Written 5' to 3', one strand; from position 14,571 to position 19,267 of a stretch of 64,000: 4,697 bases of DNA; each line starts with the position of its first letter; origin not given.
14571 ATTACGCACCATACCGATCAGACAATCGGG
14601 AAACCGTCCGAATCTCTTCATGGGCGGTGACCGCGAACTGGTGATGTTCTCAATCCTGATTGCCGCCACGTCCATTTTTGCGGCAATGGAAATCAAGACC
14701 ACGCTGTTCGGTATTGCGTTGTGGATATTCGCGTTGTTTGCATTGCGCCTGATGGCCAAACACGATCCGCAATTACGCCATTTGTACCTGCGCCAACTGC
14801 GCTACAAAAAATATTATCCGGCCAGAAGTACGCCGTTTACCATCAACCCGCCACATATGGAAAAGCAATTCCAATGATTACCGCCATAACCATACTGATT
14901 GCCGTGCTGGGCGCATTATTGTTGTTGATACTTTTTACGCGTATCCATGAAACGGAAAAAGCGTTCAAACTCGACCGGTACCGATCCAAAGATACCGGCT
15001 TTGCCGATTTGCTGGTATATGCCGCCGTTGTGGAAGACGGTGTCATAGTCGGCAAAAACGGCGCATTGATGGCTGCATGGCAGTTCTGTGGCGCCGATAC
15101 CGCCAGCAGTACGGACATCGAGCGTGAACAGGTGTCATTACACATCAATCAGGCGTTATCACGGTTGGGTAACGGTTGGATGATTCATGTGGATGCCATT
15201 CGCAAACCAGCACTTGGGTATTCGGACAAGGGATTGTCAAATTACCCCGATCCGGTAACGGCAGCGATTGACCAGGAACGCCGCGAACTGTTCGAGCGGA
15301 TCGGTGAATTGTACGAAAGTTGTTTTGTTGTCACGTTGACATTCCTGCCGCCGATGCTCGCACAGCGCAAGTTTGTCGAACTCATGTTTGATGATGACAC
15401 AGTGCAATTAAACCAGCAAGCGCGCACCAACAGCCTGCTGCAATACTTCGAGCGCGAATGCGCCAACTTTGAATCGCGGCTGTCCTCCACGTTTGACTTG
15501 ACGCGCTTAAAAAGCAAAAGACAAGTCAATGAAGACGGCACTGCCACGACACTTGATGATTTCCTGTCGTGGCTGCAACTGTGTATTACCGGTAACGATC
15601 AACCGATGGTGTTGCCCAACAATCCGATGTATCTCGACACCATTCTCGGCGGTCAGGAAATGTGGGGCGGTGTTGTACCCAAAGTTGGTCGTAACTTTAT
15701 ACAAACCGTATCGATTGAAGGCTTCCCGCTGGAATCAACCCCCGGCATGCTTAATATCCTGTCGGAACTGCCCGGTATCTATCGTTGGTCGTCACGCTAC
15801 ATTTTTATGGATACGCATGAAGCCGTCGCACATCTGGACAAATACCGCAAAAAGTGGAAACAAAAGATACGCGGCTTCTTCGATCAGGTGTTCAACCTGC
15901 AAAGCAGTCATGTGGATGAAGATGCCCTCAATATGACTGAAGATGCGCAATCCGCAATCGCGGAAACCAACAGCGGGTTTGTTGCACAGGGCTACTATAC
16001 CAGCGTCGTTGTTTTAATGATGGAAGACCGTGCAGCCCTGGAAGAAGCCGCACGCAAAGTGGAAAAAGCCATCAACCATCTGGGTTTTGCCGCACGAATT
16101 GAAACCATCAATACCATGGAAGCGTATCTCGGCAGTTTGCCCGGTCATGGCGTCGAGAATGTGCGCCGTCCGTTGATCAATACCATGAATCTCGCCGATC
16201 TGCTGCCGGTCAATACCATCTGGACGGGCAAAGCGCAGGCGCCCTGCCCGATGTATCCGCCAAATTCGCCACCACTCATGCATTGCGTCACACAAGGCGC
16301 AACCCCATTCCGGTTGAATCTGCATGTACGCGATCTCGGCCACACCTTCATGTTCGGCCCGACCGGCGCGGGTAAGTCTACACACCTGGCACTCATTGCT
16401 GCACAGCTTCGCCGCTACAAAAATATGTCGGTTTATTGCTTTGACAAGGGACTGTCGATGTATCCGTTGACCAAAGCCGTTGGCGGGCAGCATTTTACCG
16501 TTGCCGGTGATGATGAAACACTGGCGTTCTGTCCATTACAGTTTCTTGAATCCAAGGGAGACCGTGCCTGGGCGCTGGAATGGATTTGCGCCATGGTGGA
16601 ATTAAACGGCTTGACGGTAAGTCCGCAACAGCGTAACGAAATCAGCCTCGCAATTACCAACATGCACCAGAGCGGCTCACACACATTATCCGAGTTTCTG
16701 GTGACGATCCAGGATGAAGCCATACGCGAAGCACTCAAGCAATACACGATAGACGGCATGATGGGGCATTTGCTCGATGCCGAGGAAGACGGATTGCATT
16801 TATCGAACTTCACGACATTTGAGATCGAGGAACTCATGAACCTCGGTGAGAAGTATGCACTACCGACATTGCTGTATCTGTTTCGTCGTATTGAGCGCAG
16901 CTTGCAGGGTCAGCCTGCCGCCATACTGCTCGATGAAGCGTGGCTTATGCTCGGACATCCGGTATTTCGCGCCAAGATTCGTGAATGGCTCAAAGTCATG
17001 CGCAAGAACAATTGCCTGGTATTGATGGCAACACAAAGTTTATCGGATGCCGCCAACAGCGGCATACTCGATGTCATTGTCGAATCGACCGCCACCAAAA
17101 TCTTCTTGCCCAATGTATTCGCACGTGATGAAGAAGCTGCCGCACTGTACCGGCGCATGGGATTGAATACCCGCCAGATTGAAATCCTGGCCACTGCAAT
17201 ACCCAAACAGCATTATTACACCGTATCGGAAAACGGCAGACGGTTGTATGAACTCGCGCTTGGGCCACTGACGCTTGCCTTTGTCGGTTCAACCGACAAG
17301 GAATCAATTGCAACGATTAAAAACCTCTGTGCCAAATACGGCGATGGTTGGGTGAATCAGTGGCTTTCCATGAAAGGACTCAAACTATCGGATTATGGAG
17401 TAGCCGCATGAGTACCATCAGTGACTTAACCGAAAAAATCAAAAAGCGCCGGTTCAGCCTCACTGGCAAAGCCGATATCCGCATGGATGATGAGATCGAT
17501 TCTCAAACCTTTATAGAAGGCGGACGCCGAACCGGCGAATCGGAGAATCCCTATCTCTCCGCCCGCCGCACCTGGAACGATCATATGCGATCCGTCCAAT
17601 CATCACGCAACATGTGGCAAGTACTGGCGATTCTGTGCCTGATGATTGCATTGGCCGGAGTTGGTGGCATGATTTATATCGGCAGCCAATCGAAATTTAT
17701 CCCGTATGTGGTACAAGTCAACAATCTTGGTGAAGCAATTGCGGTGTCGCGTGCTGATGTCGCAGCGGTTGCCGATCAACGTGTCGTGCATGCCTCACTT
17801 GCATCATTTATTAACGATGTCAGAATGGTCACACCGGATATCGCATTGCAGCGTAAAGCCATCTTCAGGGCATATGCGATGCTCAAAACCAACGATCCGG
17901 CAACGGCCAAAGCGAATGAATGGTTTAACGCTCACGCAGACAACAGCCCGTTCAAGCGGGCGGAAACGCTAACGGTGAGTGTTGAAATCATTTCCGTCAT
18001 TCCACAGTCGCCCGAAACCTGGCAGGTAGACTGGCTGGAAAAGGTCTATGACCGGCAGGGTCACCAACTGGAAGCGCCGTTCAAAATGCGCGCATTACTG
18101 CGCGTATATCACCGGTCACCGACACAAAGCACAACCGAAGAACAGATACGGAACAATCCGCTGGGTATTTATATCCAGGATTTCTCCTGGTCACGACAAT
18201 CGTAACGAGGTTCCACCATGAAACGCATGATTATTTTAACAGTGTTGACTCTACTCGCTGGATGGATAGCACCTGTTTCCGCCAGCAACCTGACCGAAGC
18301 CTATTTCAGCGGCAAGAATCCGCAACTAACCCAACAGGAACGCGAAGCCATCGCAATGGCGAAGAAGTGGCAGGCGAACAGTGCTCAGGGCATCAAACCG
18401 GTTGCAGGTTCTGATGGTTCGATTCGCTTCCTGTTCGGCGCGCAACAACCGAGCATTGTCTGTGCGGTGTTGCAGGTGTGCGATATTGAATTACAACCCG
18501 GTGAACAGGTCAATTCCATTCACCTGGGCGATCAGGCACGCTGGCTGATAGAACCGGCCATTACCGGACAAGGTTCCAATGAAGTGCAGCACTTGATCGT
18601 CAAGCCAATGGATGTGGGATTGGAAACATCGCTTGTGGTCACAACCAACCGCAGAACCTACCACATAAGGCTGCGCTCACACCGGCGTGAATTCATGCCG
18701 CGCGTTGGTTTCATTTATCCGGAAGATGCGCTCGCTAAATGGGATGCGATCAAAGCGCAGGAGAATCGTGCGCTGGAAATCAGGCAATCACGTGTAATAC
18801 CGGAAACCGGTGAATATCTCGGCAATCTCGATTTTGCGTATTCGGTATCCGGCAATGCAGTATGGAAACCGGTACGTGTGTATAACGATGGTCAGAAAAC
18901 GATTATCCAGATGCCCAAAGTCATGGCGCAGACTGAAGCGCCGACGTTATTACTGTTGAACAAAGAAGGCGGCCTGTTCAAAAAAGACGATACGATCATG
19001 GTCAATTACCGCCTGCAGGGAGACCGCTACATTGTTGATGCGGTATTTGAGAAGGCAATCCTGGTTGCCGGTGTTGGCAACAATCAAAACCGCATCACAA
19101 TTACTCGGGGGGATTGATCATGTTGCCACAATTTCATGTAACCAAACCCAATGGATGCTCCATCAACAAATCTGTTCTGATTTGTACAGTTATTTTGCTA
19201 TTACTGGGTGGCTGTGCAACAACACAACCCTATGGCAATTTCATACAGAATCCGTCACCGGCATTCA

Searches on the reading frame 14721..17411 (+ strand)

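Call 37: search_protein_families(library=pfam, proteins=[window:14721-17411:+], max_evalue=0.001)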
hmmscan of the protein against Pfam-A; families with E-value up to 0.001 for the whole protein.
window:14721-17411:+ (896 aa): 4 families
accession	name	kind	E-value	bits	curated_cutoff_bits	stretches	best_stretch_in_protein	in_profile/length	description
PF03135.19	CagE_TrbE_VirB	-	5.3e-24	85.7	21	1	277-476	12-198/204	CagE, TrbE, VirB family, component of type IV transporter system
PF19044.6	P-loop_TraG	-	5.1e-11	42.3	25.8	1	670-797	186-317/413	TraG P-loop domain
PF13401.12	AAA_22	-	0.00027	21.7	27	0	540-597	6-33/130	AAA domain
PF00005.33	ABC_tran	-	0.00047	21.2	25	0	532-565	4-37/137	ABC transporter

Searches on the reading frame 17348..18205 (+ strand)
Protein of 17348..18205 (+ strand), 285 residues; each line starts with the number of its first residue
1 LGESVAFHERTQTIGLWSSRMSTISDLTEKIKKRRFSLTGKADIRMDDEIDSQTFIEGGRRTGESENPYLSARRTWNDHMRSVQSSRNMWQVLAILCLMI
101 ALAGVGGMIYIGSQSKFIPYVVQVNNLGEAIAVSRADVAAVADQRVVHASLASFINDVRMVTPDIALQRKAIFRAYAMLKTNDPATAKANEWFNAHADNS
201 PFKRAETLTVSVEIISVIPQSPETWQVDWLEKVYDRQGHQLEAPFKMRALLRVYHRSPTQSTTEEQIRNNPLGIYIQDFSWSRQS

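Call 37: search_protein_families(library=pfam, proteins=[window:17348-18205:+], max_evalue=0.001)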
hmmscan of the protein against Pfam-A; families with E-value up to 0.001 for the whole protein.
window:17348-18205:+ (285 aa): 1 family
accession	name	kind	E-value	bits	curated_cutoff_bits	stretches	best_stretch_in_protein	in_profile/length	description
PF04335.19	VirB8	-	1.7e-45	156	23.2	1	72-283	2-212/213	VirB8 protein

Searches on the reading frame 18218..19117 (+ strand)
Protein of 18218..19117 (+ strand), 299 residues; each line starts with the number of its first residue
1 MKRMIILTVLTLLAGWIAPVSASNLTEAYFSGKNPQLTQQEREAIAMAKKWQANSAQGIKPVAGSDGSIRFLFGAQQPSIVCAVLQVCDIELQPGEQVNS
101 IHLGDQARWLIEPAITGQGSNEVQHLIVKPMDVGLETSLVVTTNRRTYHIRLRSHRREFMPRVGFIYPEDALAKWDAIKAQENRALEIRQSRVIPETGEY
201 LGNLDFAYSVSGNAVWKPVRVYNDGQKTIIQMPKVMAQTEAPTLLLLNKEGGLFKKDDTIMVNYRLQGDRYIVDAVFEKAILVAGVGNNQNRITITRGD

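Call 37: search_protein_families(library=pfam, proteins=[window:18218-19117:+], max_evalue=0.001)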
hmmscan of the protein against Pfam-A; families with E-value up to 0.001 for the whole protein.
window:18218-19117:+ (299 aa): 1 family
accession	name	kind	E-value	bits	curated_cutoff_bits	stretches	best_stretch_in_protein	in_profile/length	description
PF03524.21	CagX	-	4.7e-50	170.6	34.2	1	79-297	15-197/198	Conjugal transfer protein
